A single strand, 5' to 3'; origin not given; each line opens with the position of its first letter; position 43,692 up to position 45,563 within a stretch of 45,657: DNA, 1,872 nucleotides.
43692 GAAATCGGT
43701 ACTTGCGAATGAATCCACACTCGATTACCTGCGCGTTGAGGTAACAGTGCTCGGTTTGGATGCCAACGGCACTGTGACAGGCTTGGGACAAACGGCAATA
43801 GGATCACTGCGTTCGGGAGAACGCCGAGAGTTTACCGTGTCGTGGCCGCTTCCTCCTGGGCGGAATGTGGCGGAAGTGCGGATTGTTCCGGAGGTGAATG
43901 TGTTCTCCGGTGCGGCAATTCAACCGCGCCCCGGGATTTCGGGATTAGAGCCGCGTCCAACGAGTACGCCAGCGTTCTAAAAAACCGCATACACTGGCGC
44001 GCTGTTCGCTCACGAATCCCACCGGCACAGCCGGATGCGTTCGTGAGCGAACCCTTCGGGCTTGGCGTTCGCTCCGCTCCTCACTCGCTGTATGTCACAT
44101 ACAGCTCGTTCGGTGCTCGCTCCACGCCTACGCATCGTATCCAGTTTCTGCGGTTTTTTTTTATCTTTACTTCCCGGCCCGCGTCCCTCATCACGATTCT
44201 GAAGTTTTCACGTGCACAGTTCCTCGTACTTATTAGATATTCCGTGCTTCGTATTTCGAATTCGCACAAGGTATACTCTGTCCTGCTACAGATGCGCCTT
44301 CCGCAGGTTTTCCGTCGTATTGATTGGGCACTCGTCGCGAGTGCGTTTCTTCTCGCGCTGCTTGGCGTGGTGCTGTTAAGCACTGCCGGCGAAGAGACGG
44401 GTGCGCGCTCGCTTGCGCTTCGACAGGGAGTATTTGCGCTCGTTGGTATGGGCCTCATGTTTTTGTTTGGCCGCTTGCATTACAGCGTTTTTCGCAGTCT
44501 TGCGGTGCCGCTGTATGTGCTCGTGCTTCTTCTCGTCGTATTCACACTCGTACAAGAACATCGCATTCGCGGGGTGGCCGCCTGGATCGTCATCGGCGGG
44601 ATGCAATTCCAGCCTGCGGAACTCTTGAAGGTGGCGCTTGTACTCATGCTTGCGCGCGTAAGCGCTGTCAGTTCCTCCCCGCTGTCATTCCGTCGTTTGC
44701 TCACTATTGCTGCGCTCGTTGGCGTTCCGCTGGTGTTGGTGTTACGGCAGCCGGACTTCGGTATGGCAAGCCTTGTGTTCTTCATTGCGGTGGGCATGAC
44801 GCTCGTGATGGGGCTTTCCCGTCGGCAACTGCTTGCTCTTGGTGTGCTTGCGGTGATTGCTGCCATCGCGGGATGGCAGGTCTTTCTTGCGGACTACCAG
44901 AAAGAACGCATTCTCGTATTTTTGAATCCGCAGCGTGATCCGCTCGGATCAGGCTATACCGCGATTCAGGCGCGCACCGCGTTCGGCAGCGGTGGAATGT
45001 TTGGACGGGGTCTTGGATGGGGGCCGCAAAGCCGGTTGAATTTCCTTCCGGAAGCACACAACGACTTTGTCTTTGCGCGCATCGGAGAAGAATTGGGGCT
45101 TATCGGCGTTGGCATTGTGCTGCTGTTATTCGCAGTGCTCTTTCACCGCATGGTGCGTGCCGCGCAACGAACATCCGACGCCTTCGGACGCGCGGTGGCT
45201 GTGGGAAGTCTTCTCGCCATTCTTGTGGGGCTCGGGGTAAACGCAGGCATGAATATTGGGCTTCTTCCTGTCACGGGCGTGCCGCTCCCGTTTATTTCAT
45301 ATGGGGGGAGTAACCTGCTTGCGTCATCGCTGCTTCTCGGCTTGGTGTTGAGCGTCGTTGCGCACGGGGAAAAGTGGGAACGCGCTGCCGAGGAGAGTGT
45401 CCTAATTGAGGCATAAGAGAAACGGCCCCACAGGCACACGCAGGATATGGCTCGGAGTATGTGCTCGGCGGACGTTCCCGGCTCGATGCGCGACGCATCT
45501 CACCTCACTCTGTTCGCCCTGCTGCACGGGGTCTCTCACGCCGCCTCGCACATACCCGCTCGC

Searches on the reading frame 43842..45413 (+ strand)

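Call 58: search_protein_families(library=pfam, proteins=[window:43842-45413:+], max_evalue=0.0001)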
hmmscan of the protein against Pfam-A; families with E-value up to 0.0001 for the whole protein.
window:43842-45413:+ (524 aa): 1 family
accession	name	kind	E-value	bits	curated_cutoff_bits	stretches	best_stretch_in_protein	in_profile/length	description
PF01098.24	FTSW_RODA_SPOVE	-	3.2e-87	293.3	26.4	1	165-508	5-353/356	Cell cycle protein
